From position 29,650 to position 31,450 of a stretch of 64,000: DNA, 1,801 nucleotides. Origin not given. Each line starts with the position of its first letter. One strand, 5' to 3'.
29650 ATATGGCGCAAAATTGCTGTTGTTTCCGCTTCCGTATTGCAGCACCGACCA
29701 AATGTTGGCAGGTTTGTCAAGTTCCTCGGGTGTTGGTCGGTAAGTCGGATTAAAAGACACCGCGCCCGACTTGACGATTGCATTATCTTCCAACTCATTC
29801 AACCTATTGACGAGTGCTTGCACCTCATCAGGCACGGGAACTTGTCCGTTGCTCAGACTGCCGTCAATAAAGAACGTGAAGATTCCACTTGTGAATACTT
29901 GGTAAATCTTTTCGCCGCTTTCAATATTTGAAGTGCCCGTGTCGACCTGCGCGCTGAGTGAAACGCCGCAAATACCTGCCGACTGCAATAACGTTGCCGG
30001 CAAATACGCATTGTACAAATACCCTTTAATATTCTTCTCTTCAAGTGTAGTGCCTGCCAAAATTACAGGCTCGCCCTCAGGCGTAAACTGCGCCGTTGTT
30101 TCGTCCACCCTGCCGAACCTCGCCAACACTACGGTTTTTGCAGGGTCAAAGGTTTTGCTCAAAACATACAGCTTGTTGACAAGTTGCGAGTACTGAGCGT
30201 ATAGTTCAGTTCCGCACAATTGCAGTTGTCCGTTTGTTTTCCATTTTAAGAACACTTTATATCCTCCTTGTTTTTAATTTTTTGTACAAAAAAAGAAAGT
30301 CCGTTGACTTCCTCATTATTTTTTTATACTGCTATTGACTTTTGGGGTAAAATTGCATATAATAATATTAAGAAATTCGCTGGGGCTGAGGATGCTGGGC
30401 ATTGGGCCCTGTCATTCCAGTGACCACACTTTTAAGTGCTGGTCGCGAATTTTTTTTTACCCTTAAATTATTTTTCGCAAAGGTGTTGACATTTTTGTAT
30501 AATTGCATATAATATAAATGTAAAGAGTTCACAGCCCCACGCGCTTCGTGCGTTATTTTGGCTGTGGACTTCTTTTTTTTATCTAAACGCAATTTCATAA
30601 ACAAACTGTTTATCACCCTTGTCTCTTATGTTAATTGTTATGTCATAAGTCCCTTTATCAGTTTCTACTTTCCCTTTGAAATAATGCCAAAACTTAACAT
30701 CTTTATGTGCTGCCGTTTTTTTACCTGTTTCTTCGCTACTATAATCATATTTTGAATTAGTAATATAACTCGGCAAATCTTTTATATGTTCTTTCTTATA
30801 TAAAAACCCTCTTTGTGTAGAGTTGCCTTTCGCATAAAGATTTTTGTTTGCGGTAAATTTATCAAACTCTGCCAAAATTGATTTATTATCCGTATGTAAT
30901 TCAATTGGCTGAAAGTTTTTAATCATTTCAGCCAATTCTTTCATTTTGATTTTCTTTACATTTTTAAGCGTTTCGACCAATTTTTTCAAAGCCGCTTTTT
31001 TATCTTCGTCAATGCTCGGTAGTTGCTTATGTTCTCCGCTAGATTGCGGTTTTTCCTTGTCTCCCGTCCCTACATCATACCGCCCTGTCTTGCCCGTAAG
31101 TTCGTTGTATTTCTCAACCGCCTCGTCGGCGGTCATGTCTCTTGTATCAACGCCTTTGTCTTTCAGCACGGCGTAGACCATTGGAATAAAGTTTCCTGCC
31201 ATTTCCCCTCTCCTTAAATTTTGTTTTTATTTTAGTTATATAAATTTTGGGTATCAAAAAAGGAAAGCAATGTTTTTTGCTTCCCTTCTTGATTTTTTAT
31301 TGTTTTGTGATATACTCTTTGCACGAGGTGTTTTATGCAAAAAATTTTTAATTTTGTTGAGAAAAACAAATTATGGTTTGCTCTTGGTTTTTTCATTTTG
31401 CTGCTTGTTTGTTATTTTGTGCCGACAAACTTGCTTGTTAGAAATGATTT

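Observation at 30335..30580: Two tandem consensus-promoter / terminator small-RNA cassettes antisense to the prophage late operon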

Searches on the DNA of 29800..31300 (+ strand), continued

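Call 93: search_with_rna_model(model_id=R2, sources=[window, L004, L006, L011, L012, L014, L015, L016, L017, L022, L023, L025, L028, L029, L032, L033, L034, L035, L036, L037, L038, L039, L040, L041, L042, L043, L066, L046, L050, L051, L052, L064], max_evalue=1, show_alignments=5)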
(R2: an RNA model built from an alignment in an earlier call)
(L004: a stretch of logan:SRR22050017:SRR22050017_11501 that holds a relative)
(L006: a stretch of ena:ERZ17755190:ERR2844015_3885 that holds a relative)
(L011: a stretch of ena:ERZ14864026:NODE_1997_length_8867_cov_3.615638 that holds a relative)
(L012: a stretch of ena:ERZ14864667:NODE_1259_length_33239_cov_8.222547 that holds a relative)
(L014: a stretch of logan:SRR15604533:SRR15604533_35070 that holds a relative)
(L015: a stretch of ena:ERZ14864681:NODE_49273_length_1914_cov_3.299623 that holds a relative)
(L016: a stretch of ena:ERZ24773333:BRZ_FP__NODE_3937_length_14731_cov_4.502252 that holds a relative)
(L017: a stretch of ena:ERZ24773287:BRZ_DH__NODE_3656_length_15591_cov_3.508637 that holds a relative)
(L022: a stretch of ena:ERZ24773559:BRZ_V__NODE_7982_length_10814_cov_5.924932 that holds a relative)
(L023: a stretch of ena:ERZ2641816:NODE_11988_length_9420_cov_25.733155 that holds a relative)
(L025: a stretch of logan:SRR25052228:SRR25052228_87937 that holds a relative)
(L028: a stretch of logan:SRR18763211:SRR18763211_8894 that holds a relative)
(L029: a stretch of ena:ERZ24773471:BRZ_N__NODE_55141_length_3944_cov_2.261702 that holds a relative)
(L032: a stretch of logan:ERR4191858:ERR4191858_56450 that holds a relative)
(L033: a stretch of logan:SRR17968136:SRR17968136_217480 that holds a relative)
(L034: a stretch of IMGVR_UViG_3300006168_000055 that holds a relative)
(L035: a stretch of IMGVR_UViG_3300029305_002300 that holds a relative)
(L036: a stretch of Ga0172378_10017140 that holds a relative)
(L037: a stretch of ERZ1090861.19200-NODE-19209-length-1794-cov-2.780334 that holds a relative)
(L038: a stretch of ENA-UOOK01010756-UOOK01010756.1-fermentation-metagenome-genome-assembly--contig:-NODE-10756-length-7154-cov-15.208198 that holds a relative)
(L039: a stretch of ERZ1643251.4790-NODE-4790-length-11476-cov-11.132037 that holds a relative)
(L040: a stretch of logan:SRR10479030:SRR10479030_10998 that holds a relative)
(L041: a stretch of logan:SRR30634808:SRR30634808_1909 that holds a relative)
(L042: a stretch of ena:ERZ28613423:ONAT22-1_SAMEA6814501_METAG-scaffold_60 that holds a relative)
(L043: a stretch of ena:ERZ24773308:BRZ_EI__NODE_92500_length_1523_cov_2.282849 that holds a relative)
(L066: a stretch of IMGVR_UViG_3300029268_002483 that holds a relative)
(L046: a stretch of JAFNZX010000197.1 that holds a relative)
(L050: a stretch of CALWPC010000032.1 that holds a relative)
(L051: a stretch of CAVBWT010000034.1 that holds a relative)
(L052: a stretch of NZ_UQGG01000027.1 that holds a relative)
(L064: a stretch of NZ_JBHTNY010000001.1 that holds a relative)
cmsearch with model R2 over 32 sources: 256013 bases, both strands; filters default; matches with E-value up to 1: 12.
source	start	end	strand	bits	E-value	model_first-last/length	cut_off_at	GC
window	30370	30458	+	106.5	3.7e-26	1-89/89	no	0.48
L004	6745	6833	-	106.5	3.7e-26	1-89/89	no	0.48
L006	6745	6833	-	106.5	3.7e-26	1-89/89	no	0.48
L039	3062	3155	-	96.8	1.9e-23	1-89/89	no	0.38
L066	155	244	-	94.1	1e-22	1-89/89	no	0.38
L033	1652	1744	-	31.2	2.7e-05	1-89/89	no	0.42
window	58033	58069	-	20.3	0.028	1-89/89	no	0.41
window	59711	59740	+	19.8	0.038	1-89/89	no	0.33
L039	325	356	-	18.8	0.073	1-89/89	no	0.25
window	1942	2019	+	18.7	0.074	1-89/89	no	0.31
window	58036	58072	+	17.8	0.13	1-89/89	no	0.41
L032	1885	1937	-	16.2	0.37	1-89/89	no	0.36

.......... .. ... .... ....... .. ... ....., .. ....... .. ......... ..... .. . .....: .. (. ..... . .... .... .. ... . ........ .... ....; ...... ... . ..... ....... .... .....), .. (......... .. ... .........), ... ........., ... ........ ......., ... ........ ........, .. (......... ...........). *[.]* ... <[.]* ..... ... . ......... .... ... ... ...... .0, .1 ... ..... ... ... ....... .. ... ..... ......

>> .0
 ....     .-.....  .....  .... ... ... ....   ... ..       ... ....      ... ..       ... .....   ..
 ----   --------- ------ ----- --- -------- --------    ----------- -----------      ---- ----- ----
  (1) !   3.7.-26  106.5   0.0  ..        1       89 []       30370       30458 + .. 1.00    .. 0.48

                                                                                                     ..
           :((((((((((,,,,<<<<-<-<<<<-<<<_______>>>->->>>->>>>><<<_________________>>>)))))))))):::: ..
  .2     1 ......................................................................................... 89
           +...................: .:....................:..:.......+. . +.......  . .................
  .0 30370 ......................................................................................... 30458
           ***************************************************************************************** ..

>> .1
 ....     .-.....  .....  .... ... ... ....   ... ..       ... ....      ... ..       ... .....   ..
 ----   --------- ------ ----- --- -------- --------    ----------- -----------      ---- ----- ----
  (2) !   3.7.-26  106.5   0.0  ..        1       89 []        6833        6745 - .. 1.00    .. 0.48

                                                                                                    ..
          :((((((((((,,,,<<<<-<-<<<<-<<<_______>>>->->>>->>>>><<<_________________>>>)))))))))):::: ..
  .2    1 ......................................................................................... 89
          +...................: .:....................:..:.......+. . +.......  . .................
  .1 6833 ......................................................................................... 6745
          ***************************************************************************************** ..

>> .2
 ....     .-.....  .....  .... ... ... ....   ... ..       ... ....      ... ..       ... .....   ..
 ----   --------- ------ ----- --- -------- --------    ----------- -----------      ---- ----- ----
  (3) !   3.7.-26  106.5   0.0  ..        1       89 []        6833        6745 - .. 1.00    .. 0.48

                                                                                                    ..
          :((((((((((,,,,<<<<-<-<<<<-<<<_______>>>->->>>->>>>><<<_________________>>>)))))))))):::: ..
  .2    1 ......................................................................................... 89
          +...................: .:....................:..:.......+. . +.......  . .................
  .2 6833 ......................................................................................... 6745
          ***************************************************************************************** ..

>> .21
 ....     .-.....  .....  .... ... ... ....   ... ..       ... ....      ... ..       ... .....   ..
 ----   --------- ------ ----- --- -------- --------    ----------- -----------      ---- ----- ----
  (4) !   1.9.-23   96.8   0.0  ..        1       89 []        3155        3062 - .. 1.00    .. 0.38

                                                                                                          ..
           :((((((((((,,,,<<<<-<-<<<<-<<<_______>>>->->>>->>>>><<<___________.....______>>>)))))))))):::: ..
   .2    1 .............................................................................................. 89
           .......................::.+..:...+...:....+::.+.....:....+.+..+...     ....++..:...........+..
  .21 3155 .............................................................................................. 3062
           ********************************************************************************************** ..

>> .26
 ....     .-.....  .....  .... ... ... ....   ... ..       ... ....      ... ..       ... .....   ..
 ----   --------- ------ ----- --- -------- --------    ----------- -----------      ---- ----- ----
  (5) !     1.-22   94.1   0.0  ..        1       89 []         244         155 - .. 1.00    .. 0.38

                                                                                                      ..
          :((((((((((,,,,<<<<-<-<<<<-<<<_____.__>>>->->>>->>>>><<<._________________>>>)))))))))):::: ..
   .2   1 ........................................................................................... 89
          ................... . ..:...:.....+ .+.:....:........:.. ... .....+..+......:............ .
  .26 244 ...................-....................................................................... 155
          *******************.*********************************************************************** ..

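Call 95: search_with_rna_model(model_id=R2, sources=[L067, L068, L069, L070, L071, L072, L073, L074, L075, L076, L077, L078, L079, L080, L081, L082, L083, L084, L085, L086, L087, L088, L089, L090, L091, L092, L093, L094, L095, L096, L097, L098, L099, L100, L101, L102, L103, L104, L105, L106, L107, L108, L109, L110, L111, L112, L113, L114, L115, L116, L117, L118, L119, L120, L121, L122, L123, L124, L125, L126, L127, L128, L129, L130, L131, L132, L133, L134, L135, L136, L137, L138, L139, L140, L141, L142, L143, L144], max_evalue=0.1)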
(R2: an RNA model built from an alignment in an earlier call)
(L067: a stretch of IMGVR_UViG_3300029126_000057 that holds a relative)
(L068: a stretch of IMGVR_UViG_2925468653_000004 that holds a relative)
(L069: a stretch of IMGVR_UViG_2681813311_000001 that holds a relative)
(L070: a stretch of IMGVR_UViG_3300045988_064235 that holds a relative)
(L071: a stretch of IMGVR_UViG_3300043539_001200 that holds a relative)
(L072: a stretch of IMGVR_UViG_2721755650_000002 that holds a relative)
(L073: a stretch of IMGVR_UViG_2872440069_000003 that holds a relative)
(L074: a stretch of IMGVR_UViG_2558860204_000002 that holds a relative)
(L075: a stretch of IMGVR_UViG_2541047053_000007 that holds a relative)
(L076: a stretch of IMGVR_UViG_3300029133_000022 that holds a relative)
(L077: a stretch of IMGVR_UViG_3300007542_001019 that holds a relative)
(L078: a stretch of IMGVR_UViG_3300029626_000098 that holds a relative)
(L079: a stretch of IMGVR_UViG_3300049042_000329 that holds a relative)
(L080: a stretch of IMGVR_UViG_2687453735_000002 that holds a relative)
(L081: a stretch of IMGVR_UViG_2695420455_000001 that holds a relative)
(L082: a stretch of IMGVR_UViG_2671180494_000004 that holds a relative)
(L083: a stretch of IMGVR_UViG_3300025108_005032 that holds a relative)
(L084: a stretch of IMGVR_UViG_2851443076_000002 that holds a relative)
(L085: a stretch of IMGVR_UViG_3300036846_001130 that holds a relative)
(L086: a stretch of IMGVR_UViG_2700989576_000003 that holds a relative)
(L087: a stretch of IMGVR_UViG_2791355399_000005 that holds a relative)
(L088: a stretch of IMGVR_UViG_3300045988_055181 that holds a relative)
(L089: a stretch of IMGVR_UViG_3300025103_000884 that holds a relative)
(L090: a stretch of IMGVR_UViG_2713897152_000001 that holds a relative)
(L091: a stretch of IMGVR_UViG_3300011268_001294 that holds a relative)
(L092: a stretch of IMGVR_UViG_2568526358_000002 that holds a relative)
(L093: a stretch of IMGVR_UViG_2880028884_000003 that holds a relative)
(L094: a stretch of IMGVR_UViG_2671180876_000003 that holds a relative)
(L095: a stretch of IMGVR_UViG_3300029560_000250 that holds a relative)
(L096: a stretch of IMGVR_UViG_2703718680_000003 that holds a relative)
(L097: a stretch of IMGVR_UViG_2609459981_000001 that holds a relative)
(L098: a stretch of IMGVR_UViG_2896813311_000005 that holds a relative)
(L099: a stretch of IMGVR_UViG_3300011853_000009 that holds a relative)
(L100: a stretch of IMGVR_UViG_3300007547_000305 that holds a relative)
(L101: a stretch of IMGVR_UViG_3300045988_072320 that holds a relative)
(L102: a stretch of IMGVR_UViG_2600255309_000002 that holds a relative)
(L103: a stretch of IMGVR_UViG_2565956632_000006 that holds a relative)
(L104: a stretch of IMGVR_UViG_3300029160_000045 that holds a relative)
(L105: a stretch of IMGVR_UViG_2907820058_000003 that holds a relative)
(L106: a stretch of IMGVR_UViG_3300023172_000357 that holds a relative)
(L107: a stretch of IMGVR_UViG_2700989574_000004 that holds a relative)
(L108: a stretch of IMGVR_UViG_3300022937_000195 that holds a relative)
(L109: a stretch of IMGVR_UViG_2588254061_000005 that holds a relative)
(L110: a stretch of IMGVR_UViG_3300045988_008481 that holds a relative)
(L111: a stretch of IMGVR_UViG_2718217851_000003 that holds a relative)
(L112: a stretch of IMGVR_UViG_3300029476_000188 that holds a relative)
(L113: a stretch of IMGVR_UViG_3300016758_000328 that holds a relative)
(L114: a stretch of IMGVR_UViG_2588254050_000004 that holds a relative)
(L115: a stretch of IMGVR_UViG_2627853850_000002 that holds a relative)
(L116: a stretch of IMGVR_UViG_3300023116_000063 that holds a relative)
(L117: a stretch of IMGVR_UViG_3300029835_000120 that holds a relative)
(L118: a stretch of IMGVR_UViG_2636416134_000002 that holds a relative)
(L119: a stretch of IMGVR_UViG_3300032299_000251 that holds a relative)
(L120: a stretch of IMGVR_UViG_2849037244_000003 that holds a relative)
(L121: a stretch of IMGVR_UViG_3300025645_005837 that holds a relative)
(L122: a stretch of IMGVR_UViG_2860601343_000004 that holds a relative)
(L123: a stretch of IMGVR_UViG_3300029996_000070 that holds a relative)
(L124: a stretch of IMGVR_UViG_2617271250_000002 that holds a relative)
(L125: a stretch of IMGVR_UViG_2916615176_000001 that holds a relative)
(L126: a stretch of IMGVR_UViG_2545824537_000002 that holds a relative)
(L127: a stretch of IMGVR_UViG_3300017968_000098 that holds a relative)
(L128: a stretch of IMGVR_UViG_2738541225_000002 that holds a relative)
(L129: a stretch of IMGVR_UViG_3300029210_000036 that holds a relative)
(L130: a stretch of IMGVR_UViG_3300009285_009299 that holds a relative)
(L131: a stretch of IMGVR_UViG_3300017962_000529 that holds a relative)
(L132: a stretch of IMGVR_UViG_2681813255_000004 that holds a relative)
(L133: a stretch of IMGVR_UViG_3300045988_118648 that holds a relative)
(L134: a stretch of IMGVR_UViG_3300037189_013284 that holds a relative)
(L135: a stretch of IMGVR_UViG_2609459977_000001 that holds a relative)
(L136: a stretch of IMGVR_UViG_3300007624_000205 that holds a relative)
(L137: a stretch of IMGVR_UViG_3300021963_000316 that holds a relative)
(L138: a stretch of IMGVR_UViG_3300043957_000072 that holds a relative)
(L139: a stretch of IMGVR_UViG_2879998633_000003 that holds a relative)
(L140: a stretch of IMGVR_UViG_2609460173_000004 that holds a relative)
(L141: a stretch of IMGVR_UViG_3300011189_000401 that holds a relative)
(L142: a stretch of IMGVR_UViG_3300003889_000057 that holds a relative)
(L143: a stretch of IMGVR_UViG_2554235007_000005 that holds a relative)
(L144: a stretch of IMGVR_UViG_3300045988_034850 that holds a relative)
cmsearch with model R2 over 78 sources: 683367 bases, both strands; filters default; matches with E-value up to 0.1: 0.
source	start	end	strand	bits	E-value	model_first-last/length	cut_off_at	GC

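Call 105: search_with_rna_model(model_id=R1, sources=[L145, L146, L040, L041, L042, L043, L066, L033, L039], max_evalue=0.1)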
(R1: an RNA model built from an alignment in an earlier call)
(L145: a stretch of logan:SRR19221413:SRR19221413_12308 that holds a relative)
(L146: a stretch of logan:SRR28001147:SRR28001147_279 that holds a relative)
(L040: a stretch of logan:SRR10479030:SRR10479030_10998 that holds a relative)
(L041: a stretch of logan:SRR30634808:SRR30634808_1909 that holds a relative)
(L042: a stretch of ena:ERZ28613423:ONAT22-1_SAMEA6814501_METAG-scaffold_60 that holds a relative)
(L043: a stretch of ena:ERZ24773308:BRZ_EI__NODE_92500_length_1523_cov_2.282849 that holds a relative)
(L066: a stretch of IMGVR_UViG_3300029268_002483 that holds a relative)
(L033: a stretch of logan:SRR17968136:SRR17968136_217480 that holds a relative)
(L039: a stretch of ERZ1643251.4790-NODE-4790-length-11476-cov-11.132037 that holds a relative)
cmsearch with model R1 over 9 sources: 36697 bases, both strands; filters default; matches with E-value up to 0.1: 3.
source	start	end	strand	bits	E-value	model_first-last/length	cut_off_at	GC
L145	852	906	-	55.7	3.6e-08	1-53/53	no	0.42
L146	3642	3699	-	28.6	0.0031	1-53/53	no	0.29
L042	4683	4720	+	24.1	0.02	1-53/53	no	0.37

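Call 107: search_with_rna_model(model_id=R2, sources=[window, L039, L066, L033], max_evalue=0.001, make_alignment=true, show_alignments=4)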
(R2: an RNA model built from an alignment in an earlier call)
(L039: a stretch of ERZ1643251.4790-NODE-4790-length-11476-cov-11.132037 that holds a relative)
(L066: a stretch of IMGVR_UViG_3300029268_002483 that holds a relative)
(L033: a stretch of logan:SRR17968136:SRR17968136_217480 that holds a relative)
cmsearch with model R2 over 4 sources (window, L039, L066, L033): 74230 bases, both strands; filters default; matches with E-value up to 0.001: 4.
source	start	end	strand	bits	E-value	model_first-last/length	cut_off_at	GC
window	30370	30458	+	106.5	1.1e-26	1-89/89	no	0.48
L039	3062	3155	-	96.8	5.4e-24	1-89/89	no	0.38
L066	155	244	-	94.1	3e-23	1-89/89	no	0.38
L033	1652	1744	-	31.2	7.8e-06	1-89/89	no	0.42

Alignment A8: 4 matches aligned to the model, 118 columns, each read 5' to 3' on its own strand. Consensus structure (alignment columns), stored with it:
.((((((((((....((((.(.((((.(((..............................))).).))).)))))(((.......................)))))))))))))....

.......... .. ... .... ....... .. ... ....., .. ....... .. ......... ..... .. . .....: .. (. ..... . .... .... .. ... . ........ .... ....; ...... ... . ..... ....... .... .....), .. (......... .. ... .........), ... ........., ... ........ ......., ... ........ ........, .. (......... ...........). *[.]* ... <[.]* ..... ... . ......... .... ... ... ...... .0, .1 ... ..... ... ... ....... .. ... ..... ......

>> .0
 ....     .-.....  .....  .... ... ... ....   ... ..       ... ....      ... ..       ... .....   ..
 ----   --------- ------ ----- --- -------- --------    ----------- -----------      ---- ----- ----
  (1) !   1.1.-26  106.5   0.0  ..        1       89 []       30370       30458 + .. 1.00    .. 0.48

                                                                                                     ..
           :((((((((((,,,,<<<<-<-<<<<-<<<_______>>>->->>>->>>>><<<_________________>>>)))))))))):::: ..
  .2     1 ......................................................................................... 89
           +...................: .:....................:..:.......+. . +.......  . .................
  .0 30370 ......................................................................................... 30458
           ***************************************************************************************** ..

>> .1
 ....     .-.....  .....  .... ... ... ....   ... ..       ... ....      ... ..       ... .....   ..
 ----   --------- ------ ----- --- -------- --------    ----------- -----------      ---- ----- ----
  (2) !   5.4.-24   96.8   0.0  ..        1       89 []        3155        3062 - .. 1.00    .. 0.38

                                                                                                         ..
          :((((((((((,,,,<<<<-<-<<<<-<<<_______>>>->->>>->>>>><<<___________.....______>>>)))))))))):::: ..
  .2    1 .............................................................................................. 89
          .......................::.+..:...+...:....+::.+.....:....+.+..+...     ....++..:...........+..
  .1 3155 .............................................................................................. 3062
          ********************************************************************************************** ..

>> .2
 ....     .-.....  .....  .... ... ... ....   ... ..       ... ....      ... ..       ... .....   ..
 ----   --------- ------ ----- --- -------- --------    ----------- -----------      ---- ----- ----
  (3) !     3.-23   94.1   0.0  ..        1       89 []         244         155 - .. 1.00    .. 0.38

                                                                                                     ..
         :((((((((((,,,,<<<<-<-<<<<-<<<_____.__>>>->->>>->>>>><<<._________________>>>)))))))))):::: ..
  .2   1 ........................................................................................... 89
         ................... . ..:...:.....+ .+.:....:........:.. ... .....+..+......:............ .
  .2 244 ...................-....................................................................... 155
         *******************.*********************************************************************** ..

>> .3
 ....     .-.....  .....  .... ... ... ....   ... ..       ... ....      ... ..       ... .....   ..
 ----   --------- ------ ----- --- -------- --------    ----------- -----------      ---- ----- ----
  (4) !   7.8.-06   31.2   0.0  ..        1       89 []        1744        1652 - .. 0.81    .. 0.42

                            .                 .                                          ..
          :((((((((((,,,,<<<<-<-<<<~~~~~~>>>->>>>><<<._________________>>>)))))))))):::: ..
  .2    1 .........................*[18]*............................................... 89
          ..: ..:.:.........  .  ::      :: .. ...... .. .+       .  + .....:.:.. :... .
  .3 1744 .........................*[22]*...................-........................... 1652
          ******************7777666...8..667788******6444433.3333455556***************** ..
